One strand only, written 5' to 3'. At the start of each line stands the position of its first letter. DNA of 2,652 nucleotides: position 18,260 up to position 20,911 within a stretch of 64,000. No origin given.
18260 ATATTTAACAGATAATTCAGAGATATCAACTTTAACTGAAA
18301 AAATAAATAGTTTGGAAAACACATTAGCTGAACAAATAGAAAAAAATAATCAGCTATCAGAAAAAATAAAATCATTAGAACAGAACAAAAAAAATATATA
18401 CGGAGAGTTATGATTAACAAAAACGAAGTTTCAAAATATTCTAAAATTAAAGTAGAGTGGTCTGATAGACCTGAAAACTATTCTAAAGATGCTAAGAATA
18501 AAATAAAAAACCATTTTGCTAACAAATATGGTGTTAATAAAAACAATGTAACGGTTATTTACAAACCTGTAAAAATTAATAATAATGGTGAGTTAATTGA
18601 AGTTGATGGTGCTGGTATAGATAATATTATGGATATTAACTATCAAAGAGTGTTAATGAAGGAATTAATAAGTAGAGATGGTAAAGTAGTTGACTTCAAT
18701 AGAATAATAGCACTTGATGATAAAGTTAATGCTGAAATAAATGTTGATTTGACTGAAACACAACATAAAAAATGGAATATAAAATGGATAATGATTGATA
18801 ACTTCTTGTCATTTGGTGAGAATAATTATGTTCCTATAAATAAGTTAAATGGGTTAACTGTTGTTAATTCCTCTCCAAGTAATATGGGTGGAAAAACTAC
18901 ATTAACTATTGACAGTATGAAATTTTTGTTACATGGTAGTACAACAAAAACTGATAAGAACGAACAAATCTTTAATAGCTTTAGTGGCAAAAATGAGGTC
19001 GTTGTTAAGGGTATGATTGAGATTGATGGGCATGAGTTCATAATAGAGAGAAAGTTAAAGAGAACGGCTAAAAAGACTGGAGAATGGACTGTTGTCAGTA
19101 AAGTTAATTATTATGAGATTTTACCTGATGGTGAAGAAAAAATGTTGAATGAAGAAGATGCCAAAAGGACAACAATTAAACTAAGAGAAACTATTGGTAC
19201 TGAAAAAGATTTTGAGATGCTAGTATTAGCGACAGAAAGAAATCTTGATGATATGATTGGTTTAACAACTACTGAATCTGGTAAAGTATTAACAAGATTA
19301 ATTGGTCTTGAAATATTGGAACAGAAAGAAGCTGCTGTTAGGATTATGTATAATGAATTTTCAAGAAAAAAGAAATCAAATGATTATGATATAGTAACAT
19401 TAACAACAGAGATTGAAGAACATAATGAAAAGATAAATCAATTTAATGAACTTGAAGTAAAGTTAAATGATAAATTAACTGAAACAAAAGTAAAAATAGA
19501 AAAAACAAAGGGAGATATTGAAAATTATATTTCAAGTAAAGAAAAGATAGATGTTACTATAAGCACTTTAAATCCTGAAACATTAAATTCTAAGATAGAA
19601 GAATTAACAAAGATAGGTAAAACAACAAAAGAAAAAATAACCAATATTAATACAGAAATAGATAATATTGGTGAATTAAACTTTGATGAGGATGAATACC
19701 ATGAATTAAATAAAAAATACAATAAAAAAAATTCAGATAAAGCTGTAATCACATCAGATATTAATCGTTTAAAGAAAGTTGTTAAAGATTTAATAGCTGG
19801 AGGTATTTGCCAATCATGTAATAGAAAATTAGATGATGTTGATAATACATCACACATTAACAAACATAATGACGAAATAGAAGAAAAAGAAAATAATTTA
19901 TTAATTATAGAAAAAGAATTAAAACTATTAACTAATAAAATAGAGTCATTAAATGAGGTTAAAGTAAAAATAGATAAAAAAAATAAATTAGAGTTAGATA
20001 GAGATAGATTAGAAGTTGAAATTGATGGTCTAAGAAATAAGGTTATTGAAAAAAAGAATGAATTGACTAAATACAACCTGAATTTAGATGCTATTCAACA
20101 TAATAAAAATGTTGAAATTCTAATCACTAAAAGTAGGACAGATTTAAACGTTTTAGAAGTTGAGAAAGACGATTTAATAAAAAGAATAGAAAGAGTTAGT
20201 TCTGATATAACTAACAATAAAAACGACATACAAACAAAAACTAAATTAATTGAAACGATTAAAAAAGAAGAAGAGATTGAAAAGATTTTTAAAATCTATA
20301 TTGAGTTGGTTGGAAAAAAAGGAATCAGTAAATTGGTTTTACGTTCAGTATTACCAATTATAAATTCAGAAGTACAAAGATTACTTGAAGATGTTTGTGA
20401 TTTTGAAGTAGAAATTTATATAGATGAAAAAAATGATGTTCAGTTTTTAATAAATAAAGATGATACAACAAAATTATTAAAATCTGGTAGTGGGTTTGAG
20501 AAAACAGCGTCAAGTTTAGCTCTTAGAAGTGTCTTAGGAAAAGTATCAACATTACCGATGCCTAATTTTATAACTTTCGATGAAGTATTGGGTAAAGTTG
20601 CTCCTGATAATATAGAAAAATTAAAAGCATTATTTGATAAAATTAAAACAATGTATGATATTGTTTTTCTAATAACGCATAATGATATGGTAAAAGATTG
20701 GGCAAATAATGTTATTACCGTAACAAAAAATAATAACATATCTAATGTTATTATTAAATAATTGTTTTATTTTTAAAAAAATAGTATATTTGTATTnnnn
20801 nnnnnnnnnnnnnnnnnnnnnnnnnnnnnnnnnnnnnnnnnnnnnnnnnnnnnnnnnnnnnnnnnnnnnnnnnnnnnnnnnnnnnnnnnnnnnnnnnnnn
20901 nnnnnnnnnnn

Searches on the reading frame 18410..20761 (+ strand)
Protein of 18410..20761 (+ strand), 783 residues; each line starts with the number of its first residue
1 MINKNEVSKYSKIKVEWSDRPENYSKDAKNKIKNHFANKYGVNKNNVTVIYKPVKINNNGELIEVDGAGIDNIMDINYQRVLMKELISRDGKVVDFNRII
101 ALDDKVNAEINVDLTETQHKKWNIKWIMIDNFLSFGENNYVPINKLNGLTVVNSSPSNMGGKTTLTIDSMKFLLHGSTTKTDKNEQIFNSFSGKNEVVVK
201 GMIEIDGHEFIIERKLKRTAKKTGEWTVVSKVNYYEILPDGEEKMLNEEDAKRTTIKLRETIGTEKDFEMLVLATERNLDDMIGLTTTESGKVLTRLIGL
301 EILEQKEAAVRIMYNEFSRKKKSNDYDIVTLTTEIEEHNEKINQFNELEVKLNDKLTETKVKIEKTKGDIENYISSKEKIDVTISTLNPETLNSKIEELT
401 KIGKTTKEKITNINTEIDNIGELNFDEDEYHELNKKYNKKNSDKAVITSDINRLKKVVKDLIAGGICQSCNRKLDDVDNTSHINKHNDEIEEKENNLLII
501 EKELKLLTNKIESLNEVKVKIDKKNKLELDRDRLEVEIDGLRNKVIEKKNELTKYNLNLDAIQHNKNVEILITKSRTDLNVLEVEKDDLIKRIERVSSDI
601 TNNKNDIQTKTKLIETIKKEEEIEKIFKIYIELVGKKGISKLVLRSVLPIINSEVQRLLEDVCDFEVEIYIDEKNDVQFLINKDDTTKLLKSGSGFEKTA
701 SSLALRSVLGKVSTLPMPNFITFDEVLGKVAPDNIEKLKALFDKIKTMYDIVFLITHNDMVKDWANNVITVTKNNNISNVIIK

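Call 49: search_protein_families(library=phrogs, proteins=[window:18410-20761:+], max_evalue=0.00001)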
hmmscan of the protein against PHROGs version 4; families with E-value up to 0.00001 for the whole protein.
window:18410-20761:+ (783 aa): 1 family
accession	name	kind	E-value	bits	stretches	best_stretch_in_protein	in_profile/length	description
phrog_77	-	DNA, RNA and nucleotide metabolism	2.8e-50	172.8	1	88-781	262-953/967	SbcC-like subunit of palindrome specific endonuclease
